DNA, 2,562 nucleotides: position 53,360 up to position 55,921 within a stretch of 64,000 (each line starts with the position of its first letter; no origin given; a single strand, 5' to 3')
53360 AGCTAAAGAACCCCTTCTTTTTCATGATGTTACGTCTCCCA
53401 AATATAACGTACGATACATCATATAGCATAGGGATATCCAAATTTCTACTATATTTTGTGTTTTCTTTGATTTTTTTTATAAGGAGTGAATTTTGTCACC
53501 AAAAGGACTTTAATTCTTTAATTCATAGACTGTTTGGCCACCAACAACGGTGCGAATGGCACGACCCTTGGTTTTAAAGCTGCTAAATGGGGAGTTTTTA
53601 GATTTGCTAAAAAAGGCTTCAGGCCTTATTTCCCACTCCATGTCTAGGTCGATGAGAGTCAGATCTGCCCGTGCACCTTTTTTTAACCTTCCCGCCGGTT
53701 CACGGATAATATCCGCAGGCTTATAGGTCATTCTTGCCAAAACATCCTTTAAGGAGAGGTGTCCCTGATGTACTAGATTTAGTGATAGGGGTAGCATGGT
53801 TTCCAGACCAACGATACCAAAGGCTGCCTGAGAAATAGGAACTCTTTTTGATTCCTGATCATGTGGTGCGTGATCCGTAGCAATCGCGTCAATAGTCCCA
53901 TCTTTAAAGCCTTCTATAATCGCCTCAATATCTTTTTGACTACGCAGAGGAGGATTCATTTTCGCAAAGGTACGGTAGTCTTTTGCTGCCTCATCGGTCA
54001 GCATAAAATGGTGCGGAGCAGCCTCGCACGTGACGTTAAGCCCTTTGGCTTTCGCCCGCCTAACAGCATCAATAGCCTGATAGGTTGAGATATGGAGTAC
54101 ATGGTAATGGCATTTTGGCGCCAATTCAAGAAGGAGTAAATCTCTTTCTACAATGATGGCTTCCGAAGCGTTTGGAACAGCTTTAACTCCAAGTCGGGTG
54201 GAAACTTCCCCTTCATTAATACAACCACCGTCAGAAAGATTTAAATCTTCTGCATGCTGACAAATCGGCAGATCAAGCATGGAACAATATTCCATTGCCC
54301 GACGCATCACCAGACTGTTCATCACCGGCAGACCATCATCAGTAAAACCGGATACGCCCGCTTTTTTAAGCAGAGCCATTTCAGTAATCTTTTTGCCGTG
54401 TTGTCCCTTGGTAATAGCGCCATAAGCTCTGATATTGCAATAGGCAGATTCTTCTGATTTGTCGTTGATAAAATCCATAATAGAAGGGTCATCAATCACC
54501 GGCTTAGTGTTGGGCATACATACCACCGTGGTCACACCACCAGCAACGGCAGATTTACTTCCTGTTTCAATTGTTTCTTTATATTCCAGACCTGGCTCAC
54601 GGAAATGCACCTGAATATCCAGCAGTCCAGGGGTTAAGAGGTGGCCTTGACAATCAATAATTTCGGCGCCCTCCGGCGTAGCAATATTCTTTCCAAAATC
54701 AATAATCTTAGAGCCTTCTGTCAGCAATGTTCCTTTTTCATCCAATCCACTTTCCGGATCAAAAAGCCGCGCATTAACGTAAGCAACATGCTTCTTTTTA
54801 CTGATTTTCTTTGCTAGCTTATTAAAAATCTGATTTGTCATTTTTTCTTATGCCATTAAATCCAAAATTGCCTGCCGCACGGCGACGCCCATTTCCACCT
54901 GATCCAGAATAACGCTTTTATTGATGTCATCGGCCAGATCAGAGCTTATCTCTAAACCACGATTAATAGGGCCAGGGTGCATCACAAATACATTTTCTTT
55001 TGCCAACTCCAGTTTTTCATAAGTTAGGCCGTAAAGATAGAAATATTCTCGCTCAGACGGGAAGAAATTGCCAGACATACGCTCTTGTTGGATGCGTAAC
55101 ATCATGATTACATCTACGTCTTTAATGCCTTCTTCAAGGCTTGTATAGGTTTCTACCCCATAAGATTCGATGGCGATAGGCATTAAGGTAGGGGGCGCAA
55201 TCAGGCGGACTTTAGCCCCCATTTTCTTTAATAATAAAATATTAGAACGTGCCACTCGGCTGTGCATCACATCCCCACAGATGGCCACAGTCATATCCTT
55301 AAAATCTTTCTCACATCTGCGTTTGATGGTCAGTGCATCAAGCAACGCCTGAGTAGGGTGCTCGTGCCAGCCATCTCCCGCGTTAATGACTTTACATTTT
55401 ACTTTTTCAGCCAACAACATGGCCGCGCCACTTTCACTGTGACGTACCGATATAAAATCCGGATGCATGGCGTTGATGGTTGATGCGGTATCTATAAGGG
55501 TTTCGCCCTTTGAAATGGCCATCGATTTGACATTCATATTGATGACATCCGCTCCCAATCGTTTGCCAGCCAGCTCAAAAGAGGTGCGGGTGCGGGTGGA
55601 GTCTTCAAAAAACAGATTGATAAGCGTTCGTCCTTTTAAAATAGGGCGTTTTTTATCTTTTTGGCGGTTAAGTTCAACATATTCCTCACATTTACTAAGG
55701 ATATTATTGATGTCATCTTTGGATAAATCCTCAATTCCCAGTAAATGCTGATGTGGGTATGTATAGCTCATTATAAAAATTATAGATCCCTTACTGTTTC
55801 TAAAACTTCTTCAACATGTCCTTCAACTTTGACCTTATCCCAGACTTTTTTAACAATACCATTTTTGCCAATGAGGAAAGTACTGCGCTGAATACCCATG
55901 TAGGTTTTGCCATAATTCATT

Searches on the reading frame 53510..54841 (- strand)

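Call 48: search_protein_families(library=pfam, proteins=[window:53510-54841:-], max_evalue=0.00001)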
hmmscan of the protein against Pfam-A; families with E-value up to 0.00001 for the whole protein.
window:53510-54841:- (443 aa): 3 families
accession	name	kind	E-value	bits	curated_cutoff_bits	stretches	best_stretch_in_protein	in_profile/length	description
PF01979.26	Amidohydro_1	-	1.2e-25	91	25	1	69-438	2-345/345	Amidohydrolase family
PF12890.13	DHOase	-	1.4e-12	48.3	21.2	1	67-253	2-139/142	Dihydro-orotase-like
PF07969.17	Amidohydro_3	-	2.7e-09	37.4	29.7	1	361-439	406-472/472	Amidohydrolase family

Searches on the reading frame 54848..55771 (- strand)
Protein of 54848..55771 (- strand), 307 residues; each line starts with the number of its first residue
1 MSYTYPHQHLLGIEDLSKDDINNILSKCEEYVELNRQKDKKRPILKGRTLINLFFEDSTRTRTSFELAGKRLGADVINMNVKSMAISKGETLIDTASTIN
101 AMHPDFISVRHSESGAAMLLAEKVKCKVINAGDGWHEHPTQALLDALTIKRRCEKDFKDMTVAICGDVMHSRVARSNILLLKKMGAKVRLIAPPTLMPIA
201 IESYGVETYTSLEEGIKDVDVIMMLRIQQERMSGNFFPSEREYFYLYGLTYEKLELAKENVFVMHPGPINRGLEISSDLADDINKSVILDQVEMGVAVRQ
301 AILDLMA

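Call 48: search_protein_families(library=pfam, proteins=[window:54848-55771:-], max_evalue=0.00001)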
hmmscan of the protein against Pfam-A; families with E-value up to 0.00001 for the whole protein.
window:54848-55771:- (307 aa): 2 families
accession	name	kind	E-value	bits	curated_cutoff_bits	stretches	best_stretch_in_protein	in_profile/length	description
PF02729.26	OTCace_N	-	2.6e-44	151.3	29.9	1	8-150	1-147/148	Aspartate/ornithine carbamoyltransferase, carbamoyl-P binding domain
PF00185.30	OTCace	-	9.9e-24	84.6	29.4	1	158-305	1-156/157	Aspartate/ornithine carbamoyltransferase, Asp/Orn binding domain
